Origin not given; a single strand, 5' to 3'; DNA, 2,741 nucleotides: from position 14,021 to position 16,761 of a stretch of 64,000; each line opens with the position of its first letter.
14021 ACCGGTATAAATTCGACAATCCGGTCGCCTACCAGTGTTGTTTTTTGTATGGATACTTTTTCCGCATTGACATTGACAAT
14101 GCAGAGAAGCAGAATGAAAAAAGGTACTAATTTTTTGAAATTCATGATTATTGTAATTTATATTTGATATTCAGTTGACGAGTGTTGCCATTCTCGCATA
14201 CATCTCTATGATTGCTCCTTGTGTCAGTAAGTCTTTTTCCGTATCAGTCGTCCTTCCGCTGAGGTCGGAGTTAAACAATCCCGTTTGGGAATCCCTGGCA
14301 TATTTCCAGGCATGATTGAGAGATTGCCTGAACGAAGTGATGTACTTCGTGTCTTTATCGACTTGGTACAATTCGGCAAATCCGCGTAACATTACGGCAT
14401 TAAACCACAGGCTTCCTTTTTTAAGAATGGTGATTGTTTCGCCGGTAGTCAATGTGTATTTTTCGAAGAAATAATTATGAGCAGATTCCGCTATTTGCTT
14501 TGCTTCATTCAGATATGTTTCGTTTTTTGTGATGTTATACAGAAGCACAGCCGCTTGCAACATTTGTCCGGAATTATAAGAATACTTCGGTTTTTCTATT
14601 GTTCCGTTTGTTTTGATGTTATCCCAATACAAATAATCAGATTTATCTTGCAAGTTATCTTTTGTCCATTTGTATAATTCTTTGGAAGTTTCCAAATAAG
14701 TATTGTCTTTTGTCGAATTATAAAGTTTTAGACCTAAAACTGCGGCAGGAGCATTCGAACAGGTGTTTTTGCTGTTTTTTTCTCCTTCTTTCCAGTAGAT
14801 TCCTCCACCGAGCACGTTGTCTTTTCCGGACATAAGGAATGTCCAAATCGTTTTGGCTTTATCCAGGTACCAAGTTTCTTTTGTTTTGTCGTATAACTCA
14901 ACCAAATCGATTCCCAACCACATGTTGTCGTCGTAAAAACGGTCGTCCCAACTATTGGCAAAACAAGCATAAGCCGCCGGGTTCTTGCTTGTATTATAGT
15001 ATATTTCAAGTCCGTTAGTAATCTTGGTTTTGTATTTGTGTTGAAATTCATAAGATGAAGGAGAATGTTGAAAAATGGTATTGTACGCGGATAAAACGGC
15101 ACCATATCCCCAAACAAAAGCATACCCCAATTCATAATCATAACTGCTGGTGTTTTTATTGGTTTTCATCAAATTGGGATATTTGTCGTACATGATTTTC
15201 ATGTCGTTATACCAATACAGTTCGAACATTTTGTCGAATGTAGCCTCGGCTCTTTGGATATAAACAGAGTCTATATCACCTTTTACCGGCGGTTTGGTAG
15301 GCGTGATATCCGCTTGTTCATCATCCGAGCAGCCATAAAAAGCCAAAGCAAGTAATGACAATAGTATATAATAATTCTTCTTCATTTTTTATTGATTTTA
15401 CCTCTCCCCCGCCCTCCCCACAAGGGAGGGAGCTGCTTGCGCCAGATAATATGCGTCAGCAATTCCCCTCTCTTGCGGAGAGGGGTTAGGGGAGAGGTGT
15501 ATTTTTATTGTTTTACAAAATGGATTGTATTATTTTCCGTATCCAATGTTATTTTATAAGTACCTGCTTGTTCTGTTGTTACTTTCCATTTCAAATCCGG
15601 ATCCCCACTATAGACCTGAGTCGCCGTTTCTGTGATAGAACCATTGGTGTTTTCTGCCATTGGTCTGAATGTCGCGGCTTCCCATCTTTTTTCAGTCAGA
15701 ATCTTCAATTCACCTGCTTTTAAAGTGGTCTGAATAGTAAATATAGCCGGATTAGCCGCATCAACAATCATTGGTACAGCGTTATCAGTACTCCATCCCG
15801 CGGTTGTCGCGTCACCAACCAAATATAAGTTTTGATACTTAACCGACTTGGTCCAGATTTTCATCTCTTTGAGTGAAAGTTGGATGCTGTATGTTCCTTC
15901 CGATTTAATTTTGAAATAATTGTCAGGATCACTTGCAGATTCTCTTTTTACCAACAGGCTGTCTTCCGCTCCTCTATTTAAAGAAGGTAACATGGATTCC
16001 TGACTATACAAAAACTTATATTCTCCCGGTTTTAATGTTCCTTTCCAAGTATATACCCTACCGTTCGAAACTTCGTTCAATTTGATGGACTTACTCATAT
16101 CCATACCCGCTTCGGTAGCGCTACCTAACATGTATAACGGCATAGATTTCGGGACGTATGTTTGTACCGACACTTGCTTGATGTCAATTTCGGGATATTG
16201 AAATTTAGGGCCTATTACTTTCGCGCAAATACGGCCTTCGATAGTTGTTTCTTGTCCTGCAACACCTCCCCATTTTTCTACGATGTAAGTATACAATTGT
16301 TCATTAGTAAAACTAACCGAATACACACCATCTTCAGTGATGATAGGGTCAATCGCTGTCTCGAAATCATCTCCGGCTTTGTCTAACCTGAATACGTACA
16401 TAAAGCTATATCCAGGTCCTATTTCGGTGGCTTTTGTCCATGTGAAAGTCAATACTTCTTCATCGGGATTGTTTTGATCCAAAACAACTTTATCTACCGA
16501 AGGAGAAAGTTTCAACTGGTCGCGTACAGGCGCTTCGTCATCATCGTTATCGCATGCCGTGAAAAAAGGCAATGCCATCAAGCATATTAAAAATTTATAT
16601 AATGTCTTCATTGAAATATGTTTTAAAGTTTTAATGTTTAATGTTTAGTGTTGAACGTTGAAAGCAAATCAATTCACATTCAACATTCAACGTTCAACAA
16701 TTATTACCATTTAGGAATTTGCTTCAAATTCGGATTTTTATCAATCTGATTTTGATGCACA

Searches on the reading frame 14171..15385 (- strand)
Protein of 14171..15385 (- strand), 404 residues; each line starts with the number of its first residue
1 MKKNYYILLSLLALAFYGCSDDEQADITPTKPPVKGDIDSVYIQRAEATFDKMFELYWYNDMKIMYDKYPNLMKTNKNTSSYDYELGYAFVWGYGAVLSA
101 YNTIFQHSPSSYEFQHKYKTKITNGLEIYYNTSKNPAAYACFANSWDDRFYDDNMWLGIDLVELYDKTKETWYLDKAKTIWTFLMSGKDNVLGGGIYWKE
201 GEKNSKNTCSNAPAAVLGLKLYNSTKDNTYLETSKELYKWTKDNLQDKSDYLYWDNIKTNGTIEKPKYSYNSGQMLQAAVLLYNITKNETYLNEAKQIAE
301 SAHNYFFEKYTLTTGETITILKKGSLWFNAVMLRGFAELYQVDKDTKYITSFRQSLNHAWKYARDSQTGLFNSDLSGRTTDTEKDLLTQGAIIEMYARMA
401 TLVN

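Call 5: search_protein_families(library=pfam, proteins=[window:14171-15385:-], max_evalue=0.001)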
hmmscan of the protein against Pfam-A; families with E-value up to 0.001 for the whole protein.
window:14171-15385:- (404 aa): 3 families
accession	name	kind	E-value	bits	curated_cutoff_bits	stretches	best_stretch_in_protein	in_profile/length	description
PF03663.20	Glyco_hydro_76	-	4.8e-43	148.5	25.9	1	53-394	13-349/366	Glycosyl hydrolase family 76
PF07470.19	Glyco_hydro_88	-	5.6e-06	26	26.6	0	148-257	70-179/352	Glycosyl Hydrolase Family 88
PF07221.17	GlcNAc_2-epim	-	0.00077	19.2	23.4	0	226-311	97-181/347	N-acylglucosamine 2-epimerase (GlcNAc 2-epimerase)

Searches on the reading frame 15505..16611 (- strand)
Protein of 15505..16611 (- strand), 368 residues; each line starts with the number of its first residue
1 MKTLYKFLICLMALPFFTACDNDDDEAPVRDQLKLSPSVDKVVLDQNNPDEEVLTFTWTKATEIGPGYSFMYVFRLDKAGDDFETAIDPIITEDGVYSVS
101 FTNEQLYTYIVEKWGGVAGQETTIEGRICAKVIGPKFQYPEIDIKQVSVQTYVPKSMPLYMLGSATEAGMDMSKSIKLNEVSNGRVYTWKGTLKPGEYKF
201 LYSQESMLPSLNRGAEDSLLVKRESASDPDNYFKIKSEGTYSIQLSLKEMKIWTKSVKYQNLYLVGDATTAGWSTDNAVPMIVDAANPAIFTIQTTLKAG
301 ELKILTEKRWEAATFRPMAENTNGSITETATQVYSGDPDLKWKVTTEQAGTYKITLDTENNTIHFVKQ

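Call 5: search_protein_families(library=pfam, proteins=[window:15505-16611:-], max_evalue=0.001)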
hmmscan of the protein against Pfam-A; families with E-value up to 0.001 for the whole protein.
window:15505-16611:- (368 aa): 3 families
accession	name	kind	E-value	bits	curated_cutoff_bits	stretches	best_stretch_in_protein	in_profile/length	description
PF16411.10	SusF_SusE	-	4.7e-20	73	27.5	2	264-365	1-101/167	Outer membrane protein SusF_SusE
PF14292.12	SusE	-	2e-16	60.5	25.2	1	23-128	2-105/106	SusE outer membrane protein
PF22058.2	X25_BaPul_like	-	0.00098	19.6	27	0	270-331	15-74/87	Pullulanase X25 domain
